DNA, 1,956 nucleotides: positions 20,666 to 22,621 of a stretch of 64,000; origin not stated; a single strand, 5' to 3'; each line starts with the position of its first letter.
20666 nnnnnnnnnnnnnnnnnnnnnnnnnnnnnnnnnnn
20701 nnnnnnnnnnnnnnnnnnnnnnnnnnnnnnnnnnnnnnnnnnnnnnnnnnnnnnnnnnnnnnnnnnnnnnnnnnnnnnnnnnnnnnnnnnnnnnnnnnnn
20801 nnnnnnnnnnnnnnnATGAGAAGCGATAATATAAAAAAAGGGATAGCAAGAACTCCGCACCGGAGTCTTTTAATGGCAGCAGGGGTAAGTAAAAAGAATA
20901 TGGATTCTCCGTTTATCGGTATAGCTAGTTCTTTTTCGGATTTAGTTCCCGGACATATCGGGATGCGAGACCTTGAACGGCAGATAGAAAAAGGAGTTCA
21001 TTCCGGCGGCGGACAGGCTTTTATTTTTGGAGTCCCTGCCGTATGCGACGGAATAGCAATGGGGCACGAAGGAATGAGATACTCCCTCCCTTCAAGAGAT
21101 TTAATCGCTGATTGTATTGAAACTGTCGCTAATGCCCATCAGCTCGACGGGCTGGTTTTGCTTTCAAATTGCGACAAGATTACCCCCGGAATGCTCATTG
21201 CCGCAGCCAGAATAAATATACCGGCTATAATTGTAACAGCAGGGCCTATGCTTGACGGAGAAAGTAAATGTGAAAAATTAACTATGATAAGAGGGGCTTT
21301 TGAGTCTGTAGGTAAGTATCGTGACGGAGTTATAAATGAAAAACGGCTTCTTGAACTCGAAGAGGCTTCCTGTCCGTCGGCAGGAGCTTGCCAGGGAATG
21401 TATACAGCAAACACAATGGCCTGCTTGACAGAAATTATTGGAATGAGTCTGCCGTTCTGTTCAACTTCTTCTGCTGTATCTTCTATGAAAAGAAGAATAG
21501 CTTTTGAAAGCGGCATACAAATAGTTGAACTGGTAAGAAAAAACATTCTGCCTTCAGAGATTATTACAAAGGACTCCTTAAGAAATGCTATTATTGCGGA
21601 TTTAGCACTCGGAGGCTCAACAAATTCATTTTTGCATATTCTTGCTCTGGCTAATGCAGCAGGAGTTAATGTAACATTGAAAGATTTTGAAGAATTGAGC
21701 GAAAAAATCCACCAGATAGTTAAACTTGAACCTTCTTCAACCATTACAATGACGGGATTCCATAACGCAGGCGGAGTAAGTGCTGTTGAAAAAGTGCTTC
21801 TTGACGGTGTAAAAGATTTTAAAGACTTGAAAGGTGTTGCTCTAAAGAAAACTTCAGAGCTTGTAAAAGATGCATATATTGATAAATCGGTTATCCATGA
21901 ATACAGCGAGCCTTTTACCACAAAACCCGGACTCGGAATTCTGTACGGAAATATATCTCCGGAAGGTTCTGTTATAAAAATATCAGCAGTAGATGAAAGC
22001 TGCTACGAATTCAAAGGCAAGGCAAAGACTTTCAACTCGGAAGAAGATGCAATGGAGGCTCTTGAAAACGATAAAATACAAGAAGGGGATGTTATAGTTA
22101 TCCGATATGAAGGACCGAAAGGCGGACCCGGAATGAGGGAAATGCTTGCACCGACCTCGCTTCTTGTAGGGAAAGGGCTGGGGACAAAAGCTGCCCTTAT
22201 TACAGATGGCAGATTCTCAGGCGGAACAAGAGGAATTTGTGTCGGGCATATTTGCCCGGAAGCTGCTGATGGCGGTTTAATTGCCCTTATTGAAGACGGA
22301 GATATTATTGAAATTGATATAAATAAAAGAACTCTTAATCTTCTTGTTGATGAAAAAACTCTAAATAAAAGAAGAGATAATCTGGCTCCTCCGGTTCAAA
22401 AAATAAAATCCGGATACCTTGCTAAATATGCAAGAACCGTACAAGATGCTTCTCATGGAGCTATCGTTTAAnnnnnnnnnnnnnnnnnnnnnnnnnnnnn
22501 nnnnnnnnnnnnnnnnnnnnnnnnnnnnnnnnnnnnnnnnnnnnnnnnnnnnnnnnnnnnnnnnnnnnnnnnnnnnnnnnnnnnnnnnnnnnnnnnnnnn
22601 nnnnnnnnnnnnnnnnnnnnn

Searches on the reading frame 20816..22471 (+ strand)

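Call 13: search_protein_families(library=pfam, proteins=[window:20816-22471:+], max_evalue=0.001)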
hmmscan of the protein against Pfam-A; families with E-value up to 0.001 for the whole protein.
window:20816-22471:+ (551 aa): 2 families
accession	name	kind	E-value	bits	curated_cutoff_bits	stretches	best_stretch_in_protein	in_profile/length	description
PF00920.27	ILVD_EDD_N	-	5.5e-117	390.9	27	1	32-331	2-298/316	Dihydroxy-acid/6-phosphogluconate dehydratase N-terminal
PF24877.1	ILV_EDD_C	-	1.5e-76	256.6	27.7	1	359-549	2-191/191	Dihydroxy-acid/6-phosphogluconate dehydratase C-terminal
